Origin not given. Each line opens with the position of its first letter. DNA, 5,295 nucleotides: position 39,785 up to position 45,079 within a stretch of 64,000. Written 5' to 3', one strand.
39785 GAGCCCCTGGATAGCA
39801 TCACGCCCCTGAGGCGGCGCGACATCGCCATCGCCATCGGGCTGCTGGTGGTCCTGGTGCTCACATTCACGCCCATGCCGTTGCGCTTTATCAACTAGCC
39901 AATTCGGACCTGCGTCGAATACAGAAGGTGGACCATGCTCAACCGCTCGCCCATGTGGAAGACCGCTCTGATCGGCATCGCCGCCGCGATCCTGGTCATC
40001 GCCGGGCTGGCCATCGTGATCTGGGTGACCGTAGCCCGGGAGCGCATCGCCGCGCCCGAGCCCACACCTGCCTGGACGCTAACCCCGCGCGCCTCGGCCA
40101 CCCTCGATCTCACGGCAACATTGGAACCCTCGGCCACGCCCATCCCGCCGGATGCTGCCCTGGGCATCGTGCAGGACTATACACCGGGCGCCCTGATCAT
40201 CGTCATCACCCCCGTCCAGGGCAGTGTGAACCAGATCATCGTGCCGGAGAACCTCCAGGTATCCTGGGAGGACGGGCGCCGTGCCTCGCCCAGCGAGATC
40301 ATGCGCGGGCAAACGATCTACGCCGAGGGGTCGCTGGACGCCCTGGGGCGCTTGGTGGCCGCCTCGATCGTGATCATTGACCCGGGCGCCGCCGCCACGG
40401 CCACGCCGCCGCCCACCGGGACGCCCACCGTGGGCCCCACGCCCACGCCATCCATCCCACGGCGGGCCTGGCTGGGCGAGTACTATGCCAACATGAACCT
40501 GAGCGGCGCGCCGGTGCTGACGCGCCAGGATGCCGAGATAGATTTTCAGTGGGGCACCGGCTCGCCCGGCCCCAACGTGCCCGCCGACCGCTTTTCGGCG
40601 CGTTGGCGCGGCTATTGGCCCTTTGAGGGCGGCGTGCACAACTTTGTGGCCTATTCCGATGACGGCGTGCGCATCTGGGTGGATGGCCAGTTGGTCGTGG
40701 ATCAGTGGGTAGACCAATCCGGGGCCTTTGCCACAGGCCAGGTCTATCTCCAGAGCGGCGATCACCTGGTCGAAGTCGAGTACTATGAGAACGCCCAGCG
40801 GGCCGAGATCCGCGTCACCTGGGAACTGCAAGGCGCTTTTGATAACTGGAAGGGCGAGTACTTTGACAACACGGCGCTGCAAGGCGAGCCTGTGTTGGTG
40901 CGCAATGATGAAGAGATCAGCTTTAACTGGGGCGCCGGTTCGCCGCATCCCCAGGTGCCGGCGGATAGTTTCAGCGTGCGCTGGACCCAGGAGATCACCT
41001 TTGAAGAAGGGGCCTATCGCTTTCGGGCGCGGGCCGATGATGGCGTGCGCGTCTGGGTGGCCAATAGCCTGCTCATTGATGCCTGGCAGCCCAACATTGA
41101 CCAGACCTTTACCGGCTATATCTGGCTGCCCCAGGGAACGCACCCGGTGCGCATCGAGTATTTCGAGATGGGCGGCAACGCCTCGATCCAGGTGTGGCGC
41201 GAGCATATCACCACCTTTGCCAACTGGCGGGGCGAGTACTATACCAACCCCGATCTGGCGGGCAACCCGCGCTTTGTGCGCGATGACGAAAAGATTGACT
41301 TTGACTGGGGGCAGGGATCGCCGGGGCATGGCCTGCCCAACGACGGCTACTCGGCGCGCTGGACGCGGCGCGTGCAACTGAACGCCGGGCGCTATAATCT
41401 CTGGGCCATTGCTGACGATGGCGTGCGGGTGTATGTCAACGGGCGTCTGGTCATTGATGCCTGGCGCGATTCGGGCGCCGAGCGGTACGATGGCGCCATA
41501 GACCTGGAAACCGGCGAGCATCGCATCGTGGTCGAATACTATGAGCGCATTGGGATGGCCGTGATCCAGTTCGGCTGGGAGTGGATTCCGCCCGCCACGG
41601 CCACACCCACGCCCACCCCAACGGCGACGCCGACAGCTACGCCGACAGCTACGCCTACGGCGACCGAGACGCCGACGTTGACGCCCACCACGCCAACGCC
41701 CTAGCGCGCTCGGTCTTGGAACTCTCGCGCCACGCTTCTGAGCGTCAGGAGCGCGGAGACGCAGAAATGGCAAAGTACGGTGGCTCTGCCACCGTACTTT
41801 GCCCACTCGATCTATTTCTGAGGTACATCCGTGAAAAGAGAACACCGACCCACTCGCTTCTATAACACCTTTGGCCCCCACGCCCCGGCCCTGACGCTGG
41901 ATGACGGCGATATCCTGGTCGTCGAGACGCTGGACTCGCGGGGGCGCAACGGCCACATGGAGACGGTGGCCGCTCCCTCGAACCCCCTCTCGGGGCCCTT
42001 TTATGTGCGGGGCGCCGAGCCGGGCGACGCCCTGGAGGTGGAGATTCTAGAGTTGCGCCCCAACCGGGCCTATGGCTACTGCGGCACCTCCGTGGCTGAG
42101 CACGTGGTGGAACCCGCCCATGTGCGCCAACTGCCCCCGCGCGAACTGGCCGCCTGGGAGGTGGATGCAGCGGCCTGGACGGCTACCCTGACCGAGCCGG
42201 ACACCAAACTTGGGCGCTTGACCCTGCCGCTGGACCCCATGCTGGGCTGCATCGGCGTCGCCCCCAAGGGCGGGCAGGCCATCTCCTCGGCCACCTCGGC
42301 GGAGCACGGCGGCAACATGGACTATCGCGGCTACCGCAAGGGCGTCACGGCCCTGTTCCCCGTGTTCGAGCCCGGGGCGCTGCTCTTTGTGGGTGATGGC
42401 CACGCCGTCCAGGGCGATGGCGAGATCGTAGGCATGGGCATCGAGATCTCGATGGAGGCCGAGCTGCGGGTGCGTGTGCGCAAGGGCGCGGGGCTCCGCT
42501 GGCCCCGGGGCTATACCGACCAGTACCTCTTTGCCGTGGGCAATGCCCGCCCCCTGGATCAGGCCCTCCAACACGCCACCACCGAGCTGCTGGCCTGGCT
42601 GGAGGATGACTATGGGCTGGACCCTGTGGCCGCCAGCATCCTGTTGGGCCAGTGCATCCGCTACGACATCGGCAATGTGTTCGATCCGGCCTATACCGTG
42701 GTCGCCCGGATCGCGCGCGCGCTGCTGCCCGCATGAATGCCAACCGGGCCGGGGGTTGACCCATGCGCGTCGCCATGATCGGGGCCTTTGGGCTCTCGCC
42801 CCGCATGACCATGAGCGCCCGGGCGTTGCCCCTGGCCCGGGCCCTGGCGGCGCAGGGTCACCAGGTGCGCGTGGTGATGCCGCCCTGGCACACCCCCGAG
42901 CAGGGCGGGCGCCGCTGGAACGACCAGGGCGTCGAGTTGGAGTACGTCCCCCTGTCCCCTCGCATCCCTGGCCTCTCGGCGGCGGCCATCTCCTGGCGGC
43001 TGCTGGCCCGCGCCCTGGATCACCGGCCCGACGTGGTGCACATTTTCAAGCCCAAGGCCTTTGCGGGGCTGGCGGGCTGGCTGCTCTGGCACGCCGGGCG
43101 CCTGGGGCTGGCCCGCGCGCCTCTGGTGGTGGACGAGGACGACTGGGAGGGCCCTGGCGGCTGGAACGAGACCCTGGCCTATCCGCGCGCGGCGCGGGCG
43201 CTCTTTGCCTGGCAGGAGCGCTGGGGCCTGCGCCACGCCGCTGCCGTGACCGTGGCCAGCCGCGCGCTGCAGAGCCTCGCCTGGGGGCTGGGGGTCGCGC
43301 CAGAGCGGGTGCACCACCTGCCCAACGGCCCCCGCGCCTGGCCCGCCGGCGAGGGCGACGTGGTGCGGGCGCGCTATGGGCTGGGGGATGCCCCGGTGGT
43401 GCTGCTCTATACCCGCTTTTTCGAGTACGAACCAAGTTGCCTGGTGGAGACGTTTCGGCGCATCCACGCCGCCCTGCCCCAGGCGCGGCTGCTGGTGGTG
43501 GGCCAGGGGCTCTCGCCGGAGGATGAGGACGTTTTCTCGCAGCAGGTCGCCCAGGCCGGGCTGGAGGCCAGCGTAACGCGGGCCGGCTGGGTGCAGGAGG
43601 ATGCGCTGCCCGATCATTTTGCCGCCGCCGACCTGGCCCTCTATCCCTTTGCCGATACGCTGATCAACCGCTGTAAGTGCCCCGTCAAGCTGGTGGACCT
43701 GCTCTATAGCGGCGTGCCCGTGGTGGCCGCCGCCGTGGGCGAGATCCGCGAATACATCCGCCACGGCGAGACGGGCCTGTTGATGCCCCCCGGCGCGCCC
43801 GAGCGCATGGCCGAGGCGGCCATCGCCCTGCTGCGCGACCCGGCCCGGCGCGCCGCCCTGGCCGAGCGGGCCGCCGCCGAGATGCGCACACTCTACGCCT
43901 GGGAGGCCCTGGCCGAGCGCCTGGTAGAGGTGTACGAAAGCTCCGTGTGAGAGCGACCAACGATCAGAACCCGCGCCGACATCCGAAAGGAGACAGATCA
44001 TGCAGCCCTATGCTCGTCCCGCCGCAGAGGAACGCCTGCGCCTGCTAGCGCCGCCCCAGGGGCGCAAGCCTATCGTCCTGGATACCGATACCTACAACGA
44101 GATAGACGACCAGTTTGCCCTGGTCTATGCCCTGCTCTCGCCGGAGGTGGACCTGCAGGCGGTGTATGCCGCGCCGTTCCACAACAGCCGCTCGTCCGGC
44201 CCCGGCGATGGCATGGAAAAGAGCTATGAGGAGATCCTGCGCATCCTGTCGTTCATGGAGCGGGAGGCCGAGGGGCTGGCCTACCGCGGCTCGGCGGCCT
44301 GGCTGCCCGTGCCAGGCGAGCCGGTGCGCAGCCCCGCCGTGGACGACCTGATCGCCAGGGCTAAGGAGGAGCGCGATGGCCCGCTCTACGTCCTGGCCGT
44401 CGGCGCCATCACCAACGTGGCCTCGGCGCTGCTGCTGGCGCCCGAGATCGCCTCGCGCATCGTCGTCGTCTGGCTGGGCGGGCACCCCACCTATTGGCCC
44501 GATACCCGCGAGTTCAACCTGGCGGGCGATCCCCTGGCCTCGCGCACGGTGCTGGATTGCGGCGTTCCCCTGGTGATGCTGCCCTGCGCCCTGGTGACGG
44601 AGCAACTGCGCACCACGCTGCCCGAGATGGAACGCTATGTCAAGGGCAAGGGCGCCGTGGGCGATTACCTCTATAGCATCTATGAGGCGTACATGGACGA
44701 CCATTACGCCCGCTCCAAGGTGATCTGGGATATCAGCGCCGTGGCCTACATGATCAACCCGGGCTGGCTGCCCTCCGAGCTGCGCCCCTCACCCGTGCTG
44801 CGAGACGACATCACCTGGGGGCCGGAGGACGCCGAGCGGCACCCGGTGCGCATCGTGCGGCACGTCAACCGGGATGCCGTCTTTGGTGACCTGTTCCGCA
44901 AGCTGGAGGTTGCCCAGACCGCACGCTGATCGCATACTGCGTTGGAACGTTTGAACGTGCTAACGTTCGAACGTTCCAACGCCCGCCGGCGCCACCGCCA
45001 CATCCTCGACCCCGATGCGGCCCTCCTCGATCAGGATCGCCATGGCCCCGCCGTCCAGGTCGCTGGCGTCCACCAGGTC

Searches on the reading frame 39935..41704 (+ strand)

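Call 19: search_protein_families(library=pfam, proteins=[window:39935-41704:+])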
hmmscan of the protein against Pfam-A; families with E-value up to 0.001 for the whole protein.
window:39935-41704:+ (589 aa): 1 family
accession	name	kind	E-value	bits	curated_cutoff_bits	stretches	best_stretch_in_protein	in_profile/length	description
PF07691.17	PA14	-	7.1e-60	201.5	24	3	180-298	6-135/147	PA14 domain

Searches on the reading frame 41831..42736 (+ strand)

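Call 12: search_protein_families(library=pfam, proteins=[window:41831-42736:+])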
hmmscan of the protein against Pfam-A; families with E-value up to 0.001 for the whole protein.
window:41831-42736:+ (301 aa): 1 family
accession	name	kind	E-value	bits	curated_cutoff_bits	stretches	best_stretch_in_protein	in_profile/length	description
PF03069.20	FmdA_AmdA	-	2e-27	96.6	27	2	153-220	203-271/373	Acetamidase/Formamidase family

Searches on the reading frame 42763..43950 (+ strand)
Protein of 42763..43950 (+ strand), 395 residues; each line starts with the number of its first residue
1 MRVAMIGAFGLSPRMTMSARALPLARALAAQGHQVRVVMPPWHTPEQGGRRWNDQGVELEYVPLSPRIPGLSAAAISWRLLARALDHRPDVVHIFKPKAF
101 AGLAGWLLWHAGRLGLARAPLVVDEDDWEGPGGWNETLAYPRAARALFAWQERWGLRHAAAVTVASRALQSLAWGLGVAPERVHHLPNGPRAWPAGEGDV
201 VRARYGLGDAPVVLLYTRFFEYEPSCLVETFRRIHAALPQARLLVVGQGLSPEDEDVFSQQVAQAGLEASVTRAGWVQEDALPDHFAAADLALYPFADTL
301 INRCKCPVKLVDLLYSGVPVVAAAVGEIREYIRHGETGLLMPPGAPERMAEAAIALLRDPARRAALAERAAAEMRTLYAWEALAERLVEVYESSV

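Call 12: search_protein_families(library=pfam, proteins=[window:42763-43950:+])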
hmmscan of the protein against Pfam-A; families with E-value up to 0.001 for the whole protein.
window:42763-43950:+ (395 aa): 5 families
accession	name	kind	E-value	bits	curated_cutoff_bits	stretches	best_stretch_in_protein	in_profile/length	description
PF13579.12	Glyco_trans_4_4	-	2.4e-25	90.2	29.7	1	17-189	3-158/158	Glycosyl transferase 4-like domain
PF13692.12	Glyco_trans_1_4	-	4.8e-23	82.4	27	1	223-359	16-142/142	Glycosyl transferases group 1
PF00534.26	Glycos_transf_1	-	5.2e-21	75.4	26.4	1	209-371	14-170/172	Glycosyl transferases group 1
PF13439.12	Glyco_transf_4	-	3.3e-18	66.7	28.5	1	24-189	11-165/170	Glycosyltransferase Family 4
PF13524.12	Glyco_trans_1_2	-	8.2e-09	36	25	1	233-388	8-143/144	Glycosyl transferase-like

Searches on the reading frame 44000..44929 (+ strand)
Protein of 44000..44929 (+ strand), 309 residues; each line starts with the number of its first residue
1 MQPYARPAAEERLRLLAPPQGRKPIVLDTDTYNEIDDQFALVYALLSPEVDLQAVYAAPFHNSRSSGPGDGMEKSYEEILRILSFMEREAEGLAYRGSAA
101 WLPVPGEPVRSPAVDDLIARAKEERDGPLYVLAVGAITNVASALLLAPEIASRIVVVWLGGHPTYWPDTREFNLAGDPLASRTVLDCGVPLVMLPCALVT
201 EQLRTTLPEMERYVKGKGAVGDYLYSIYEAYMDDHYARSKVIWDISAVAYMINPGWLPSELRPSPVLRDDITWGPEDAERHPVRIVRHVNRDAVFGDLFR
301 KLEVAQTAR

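Call 12: search_protein_families(library=pfam, proteins=[window:44000-44929:+])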
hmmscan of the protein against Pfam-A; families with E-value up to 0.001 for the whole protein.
window:44000-44929:+ (309 aa): 1 family
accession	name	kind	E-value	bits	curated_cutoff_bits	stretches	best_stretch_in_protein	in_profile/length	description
PF01156.24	IU_nuc_hydro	-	2.6e-28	100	34.2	1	25-295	1-296/297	Inosine-uridine preferring nucleoside hydrolase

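Call 39: search_protein_families(library=ncbifam, proteins=[window:44000-44929:+], max_evalue=0.00001)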
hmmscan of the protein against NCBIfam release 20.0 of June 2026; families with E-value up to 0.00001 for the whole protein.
window:44000-44929:+ (309 aa): 4 families
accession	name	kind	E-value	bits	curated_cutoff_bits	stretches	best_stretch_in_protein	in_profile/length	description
NF008036.0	PRK10768.1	equivalog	3.3e-19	69.2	382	1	111-255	101-245/304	ribonucleoside hydrolase RihC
NF007761.0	PRK10443.1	equivalog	2.3e-16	59.8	433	1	102-254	92-251/311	pyrimidine-specific ribonucleoside hydrolase RihA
NF007417.0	PRK09955.1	equivalog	2.4e-11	43.1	459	1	125-255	115-251/313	ribosylpyrimidine nucleosidase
NF052221.1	UridNuclsHydUriH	equivalog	2.9e-11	43.1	450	1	102-257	91-253/310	uridine-preferring nucleoside hydrolase UriH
